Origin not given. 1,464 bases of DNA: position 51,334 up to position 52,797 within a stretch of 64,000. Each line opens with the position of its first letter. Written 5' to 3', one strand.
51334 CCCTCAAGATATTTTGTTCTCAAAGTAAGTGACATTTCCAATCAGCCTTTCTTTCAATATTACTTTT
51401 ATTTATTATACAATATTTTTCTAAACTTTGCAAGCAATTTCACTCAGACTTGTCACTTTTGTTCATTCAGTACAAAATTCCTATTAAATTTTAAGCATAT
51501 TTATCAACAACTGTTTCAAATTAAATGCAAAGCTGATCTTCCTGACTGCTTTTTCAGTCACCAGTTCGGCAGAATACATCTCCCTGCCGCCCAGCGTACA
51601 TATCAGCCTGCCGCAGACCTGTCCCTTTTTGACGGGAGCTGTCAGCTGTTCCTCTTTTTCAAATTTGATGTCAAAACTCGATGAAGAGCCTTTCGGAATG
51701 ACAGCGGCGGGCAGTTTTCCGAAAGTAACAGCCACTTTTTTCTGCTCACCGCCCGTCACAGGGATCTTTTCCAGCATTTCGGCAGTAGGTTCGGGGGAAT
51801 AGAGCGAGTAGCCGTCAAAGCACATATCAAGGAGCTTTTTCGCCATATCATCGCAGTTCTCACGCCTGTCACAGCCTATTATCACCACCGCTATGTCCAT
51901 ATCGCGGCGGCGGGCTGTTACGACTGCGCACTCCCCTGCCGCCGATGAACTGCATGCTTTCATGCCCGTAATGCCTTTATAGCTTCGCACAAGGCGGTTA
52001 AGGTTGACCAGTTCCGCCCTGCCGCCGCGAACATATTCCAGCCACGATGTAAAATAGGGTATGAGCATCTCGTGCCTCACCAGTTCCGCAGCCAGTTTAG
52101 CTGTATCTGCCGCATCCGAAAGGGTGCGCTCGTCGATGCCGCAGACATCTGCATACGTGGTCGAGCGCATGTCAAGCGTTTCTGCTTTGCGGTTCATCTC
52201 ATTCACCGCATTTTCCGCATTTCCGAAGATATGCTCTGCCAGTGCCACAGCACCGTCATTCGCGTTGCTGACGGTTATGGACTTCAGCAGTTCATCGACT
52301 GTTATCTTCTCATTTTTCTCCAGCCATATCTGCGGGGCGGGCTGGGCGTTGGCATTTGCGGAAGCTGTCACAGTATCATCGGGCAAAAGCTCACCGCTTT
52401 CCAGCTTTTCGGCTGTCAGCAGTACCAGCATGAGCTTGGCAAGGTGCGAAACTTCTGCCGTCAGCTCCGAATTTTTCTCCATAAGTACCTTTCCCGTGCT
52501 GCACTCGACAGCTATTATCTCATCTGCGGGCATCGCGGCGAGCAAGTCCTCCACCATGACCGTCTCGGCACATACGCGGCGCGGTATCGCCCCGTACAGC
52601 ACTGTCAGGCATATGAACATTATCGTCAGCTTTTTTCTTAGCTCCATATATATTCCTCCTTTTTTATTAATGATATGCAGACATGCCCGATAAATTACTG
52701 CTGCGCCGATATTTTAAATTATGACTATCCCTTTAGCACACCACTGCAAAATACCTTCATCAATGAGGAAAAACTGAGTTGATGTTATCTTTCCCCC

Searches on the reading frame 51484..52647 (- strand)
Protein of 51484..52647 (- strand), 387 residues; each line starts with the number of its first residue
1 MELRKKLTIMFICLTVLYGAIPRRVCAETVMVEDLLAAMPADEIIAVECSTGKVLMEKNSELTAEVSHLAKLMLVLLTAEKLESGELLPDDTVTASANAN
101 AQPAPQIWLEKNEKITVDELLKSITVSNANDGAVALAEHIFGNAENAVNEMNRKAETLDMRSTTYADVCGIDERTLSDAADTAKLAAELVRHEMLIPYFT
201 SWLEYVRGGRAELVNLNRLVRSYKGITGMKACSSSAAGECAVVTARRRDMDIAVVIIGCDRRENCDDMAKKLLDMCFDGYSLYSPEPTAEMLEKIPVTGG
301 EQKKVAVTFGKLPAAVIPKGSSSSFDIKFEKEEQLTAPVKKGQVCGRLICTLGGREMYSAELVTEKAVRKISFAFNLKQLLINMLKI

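Call 76: search_protein_families(library=pfam, proteins=[window:51484-52647:-], max_evalue=0.01)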
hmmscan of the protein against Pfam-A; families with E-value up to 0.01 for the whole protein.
window:51484-52647:- (387 aa): 3 families
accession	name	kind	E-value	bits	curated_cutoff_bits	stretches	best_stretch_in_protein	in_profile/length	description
PF00768.25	Peptidase_S11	-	2.5e-41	142.2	27.6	1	38-259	9-237/239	D-alanyl-D-alanine carboxypeptidase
PF07943.18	PBP5_C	-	4e-11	43.4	21.2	1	292-369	13-90/91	Penicillin-binding protein 5, C-terminal domain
PF13354.11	Beta-lactamase2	-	1.2e-05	25.2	22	1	47-200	5-157/214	Beta-lactamase enzyme family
